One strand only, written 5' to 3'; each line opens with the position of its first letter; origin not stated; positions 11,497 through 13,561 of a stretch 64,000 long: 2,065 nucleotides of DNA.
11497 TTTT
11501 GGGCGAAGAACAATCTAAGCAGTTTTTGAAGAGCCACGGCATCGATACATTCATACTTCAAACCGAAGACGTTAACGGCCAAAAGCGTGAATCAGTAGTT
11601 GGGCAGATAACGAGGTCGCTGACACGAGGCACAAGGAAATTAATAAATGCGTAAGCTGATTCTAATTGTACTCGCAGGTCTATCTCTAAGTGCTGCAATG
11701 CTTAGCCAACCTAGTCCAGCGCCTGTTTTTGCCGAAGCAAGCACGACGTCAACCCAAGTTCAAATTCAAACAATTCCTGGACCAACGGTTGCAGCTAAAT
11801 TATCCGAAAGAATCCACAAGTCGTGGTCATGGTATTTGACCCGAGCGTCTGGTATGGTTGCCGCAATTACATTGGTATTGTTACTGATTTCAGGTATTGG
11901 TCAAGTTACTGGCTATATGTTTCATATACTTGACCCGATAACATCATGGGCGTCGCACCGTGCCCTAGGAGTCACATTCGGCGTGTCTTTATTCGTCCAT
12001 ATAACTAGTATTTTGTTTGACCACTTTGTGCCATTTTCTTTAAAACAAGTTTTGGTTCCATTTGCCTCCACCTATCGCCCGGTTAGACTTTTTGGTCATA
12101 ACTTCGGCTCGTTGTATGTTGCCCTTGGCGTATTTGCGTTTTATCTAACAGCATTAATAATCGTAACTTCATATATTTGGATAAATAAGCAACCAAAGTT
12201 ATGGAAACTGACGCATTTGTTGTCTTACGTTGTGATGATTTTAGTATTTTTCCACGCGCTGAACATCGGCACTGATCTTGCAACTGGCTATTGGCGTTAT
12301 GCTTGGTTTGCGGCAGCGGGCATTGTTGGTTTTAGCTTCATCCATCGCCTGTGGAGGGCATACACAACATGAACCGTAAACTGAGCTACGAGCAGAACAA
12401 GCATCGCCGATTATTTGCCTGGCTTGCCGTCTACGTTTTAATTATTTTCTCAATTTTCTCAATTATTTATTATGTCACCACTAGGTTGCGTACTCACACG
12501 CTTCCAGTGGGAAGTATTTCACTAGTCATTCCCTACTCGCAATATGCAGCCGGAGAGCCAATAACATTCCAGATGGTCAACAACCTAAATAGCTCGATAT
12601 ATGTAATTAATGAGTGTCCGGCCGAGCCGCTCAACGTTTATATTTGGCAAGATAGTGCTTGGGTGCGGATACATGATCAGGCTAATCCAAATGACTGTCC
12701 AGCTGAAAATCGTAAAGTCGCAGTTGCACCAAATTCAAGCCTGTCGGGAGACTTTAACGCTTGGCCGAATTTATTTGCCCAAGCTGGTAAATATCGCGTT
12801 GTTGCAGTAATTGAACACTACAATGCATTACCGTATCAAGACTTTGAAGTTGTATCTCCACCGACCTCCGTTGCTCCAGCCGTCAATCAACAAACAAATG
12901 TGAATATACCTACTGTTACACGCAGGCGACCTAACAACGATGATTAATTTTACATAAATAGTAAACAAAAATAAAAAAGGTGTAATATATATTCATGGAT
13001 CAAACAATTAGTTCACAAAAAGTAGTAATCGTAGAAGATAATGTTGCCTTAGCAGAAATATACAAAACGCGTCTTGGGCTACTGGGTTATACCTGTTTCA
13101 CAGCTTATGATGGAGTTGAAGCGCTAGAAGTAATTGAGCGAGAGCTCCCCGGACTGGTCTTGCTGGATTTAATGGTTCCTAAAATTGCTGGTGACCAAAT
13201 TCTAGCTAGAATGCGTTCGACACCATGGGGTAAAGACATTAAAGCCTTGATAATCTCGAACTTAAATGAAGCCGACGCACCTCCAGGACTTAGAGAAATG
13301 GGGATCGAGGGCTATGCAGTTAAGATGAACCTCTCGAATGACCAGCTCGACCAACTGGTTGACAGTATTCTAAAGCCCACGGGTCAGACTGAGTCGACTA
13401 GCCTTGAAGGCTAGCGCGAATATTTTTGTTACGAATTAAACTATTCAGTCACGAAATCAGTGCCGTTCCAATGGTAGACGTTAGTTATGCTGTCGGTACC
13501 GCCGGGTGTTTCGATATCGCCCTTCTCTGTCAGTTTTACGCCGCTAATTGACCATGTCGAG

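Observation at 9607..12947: Translationally coupled FNR-like dehydrogenase / signal-less ApbE / MsrQ-like heme membrane protein / CPAE exoprotein: a split NOX-like transmembrane electron module with no known acceptor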

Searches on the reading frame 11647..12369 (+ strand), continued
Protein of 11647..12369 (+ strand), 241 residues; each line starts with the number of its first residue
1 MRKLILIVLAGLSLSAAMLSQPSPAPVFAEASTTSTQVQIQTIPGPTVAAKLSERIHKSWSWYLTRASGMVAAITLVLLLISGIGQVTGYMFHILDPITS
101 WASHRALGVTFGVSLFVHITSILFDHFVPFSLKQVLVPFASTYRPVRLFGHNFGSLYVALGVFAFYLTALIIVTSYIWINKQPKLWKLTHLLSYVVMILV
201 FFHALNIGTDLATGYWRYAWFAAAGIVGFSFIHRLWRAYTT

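Call 64: fold_search(model_id=the predicted structure, library=pdb)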
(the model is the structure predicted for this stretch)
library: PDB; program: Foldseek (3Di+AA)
matches with E <= 10: 170; with E <= 0.001: 0
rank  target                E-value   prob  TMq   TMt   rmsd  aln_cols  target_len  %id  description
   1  8qt6                  2.5e-02  1.00  0.41  0.27   6.0       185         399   18  Cryo-EM structure of Streptococcus pneumoniae NADPH oxidase (released 2024-07-24)
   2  8qta                  2.6e-02  1.00  0.41  0.27   6.0       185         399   18  Cryo-EM structure of Streptococcus pneumoniae NADPH oxidase F397A mutant in complex with NADPH (released 2024-07-24)
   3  8qq7                  4.0e-02  1.00  0.44  0.28   9.5       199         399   21  Structure of SpNOX: a Bacterial NADPH oxidase (released 2024-05-08)
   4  5o0t                  5.4e-02  1.00  0.47  0.54   6.7       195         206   13  CRYSTAL STRUCTURE OF TRANS-MEMBRANE DOMAIN OF Cylindrospermum stagnale NADPH-OXIDASE 5 (NOX5) (released 2017-06-28)
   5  4o7g_A                2.0e-01  0.96  0.40  0.45   9.8       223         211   12  Crystal Structure of Ascorbate-bound Cytochrome b561, crystal soaked in 1 M L-ascorbate for 40 minutes (released 2014-02-05)
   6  4o6y_A                2.2e-01  0.93  0.38  0.43  10.1       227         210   11  Crystal Structure of Cytochrome b561 (released 2014-02-05)
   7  4o6y_B                2.5e-01  0.99  0.47  0.53   5.3       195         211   13  Crystal Structure of Cytochrome b561 (released 2014-02-05)
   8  4o7g_B                4.3e-01  0.97  0.47  0.53   5.3       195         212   13  Crystal Structure of Ascorbate-bound Cytochrome b561, crystal soaked in 1 M L-ascorbate for 40 minutes (released 2014-02-05)
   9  9go1                  5.7e-01  0.33  0.21  0.18  14.4       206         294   14  C1C2 Channelrhodopsin - SMX Dark structure (released 2025-01-29)
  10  3zc1_A                6.0e-01  0.21  0.20  0.23  14.8       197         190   11  Crystal structure of AfC3PO (released 2013-01-23)
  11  8tn1_A                6.6e-01  0.47  0.25  0.37  15.1       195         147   10  De novo designed protein binds poly ADP ribose polymerase inhibitors (PARPi) - apo (released 2024-04-24)
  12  3zc1_C                7.0e-01  0.12  0.16  0.19  16.4       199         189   10  Crystal structure of AfC3PO (released 2013-01-23)
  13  7tai_A                7.7e-01  0.98  0.48  0.29   4.9       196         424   16  Structure of STEAP2 in complex with ligands (released 2023-01-25)
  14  5jr9_D                8.9e-01  0.15  0.19  0.22  16.6       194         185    9  Crystal structure of apo-NeC3PO (released 2016-09-28)
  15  8u85_A                9.3e-01  0.96  0.46  0.20   5.4       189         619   14  Structural Basis of Human NOX5 Activation (released 2024-05-01)
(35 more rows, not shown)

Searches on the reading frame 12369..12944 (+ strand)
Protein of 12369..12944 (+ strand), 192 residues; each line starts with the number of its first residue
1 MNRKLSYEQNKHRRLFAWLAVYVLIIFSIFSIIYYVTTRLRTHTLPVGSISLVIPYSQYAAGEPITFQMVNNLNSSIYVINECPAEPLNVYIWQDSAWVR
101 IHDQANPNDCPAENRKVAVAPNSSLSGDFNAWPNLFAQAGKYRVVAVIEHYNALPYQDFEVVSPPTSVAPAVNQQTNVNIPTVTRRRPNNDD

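Call 3: search_protein_families(library=pfam, proteins=[window:12369-12944:+], max_evalue=1)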
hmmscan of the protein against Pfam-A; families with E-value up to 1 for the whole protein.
window:12369-12944:+ (192 aa): 1 family
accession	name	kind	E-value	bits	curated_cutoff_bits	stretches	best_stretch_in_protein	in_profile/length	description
PF20251.4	Big_14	-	0.19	12.1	27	1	58-150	13-96/104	Bacterial Ig-like domain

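Call 4: search_protein_families(library=ncbifam, proteins=[window:12369-12944:+], max_evalue=1)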
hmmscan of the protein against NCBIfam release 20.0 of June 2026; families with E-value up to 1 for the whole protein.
window:12369-12944:+ (192 aa): 1 family
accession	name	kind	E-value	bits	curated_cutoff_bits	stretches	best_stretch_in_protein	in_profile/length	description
NF051894.1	anti_phage_HalA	equivalog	0.23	10.6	250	1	20-75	259-318/338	anti-phage Hailong system effector protein HalA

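Call 16: find_homologous_proteins(query=window:12369-12944:+)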
Query window:12369-12944:+ (192 aa): 46 proteins with E <= 0.001 among 75 candidates.
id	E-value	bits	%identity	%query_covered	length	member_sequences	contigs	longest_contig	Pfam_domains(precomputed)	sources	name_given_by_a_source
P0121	8.9e-125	432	100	100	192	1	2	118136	-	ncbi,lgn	-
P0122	4.5e-78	279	68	85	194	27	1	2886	-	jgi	-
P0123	1.1e-65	239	59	84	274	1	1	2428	-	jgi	jgi:hypothetical protein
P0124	2.3e-64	235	60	84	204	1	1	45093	-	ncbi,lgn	-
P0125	1.2e-61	226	57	84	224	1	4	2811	-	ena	-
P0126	1.8e-60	222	56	96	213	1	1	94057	-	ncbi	-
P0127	8.5e-60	220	53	84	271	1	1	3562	-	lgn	-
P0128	4.4e-57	211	55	84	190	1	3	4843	-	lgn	-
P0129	9.5e-57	210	54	85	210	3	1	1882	-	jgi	jgi:hypothetical protein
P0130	1.8e-56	209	51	94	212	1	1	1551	-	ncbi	-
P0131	3.9e-55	204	47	99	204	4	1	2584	-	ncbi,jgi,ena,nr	ncbi:hypothetical protein COY17_02125 [Candidatus Saccharibacteria bacterium CG_4_10_14_0_2_um_filte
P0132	5.6e-55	204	50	96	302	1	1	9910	-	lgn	-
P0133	1.6e-54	202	52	86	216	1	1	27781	-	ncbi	ncbi:MAG: hypothetical protein ABI716_00110 [Candidatus Saccharibacteria bacterium]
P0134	3.9e-54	201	51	84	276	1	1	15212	-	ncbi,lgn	-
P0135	1.0e-53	200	51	85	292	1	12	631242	-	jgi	jgi:plastocyanin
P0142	1.8e-49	186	47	89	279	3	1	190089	-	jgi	-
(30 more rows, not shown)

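Call 33: predict_structure(alignment_id=A2)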
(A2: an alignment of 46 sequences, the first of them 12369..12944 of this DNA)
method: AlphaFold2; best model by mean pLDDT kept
length: 192 residues; sequences in the alignment: 46
mean_pLDDT: 85.2   pTM: 0.65
mean pLDDT of the five models: 85.2, 85.1, 83.2, 83.0, 80.6
residues with pLDDT >= 90: 111; 70-90: 46; 50-70: 31; < 50: 4
segments of 3 or more residues with pLDDT < 50: 190-192
pLDDT, mean of each block of 10 residues (from residue 1): 64 91 98 91 79 97 95 91 88 98 91 82 94 94 92 92 81 54 56 47
secondary structure, 60 per line:
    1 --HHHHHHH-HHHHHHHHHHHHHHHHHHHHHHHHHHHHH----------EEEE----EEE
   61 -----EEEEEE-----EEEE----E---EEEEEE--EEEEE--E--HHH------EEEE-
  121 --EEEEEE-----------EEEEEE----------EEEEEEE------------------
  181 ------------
elements in order: H3-9 H11-39 E50-53 E58-60 E66-71 E77-80 E89-94 E97-101 E116-119 E123-128 E140-145 E156-162

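Call 36: search_protein_families(library=pfam, proteins=[P0135, P0142], max_evalue=0.01)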
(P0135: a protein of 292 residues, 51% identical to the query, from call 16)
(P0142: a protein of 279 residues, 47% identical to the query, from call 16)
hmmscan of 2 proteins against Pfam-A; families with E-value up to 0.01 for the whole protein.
P0135 (292 aa): 3 families
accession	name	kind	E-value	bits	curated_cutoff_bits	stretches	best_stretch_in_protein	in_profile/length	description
PF20251.4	Big_14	-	0.00028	21.2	27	1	50-148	5-94/104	Bacterial Ig-like domain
PF20944.2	StcE_b-sandwich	-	0.0034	17.8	27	1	204-233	36-65/75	Metalloprotease StcE, beta-sandwich domain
PF13473.12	Cupredoxin_1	-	0.004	17.6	27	0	195-291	13-104/104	Cupredoxin-like domain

P0142 (279 aa): 0 families

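Call 43: search_protein_representatives(alignment_id=A2)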
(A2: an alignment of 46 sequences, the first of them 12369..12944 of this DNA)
Query: 46 sequences, 210 profile positions. Proteins with E-value up to 0.001 (for the whole library): 156; up to 1e-10: 108; up to 1e-30: 68. The best 150 are listed.
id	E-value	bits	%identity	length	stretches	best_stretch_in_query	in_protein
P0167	1.4e-84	299.2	-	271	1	1-189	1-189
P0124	1.4e-82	292.6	-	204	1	1-179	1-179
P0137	2.2e-82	292.0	-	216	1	1-202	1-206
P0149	1.1e-81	289.8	-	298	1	1-182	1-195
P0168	3.3e-80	284.9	-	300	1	7-201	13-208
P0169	1.5e-77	276.3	-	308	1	1-199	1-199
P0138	8.2e-77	273.8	-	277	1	2-208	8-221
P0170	3.4e-76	271.8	-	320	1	1-194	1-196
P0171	7.0e-76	270.8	-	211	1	1-201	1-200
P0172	1.7e-74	266.3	-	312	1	1-195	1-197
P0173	1.5e-73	263.2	-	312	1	1-193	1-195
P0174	6.6e-70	251.3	-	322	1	10-201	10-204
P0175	1.1e-69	250.5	-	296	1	1-201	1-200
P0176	1.1e-68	247.3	-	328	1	2-188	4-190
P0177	4.2e-68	245.4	-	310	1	7-201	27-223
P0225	4.5e-32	127.6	-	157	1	19-163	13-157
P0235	1.9e-25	106.0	-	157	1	25-159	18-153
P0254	1.0e-14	70.9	-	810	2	49-144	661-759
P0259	3.2e-13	66.1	-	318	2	21-144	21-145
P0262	6.4e-12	61.8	-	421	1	22-147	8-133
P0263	7.0e-12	61.7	-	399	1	21-145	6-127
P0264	9.0e-12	61.3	-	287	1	20-146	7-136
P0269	8.9e-11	58.1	-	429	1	28-161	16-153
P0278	7.1e-09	51.9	-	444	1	25-145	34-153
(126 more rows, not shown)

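Call 44: search_protein_families(library=pfam, proteins=[P0262, P0263, P0269, P0278, P0254, P0259, P0225, P0235, P0264, P0170], max_evalue=0.01)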
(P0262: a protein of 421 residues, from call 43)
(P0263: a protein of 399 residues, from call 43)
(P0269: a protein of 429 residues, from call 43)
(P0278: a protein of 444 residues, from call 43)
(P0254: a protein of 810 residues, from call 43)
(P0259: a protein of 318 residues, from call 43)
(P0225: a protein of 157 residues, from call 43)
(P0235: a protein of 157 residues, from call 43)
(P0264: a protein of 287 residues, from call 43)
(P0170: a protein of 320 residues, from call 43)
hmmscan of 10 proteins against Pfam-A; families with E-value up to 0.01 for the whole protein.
P0262 (421 aa): 1 family
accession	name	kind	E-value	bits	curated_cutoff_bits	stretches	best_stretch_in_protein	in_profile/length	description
PF02096.25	60KD_IMP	-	3.9e-52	176.9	35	1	185-402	2-163/163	60Kd inner membrane protein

P0263 (399 aa): 2 families
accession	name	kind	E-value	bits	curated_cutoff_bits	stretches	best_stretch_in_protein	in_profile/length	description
PF02096.25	60KD_IMP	-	1e-46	159.3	35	1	178-396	1-163/163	60Kd inner membrane protein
PF14316.11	DUF4381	-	0.0035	18.1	27.2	0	178-238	19-78/145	Domain of unknown function (DUF4381)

P0269 (429 aa): 3 families
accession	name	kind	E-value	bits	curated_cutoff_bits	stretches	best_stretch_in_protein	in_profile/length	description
PF02096.25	60KD_IMP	-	3.6e-54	183.6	35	1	204-421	2-163/163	60Kd inner membrane protein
PF08496.15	Peptidase_S49_N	-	0.0041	17.7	27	0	209-259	13-63/147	Peptidase family S49 N-terminal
PF04504.20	GeBP-like_DBD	-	0.0083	17.2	29.5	0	224-267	41-84/94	Glabrous-enhancer-binding protein-like family, DBD domain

P0278 (444 aa): 1 family
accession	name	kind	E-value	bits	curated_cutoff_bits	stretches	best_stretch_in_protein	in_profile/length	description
PF02096.25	60KD_IMP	-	1e-48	165.8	35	1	207-411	2-163/163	60Kd inner membrane protein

P0254 (810 aa): 2 families
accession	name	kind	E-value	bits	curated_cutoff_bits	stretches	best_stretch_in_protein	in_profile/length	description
PF20251.4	Big_14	-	1.3e-06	28.7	27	1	659-763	2-94/104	Bacterial Ig-like domain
PF00609.24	DAGK_acc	-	0.0042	17.9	27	0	624-720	29-121/158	Diacylglycerol kinase accessory domain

P0259 (318 aa): 1 family
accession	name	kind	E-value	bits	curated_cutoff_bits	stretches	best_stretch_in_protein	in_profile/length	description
PF20251.4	Big_14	-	1.8e-07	31.5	27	1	49-149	3-94/104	Bacterial Ig-like domain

P0225 (157 aa): 1 family
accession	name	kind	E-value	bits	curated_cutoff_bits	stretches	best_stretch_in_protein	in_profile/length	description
PF20251.4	Big_14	-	3.1e-07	30.7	27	1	43-144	4-95/104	Bacterial Ig-like domain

P0235 (157 aa): 1 family
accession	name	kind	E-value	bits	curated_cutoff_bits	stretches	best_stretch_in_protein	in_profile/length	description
PF20251.4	Big_14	-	0.0002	21.7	27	1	42-147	3-99/104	Bacterial Ig-like domain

P0264 (287 aa): 3 families
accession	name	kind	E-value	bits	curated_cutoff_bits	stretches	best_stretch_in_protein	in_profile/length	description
PF02096.25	60KD_IMP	-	5.6e-32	111.4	35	1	202-286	2-86/163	60Kd inner membrane protein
PF15190.11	TMEM251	-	0.0023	18.5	27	0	148-206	43-104/131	Transmembrane protein 251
PF19579.4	FtsL_2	-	0.0031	17.8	24.6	1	203-256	18-71/100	Bacteriodetes cell division protein (FtsL-like)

P0170 (320 aa): 1 family
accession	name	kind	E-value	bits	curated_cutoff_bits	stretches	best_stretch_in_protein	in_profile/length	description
PF20251.4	Big_14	-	0.0086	16.5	27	0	60-148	15-94/104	Bacterial Ig-like domain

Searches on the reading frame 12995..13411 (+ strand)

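Call 36: search_protein_families(library=pfam, proteins=[window:12995-13411:+], max_evalue=0.01)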
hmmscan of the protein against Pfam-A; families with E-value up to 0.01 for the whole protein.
window:12995-13411:+ (139 aa): 1 family
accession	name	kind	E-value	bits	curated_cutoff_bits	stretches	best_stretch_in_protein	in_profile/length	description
PF00072.30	Response_reg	-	2.1e-14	54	30.2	1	10-119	1-107/111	Response regulator receiver domain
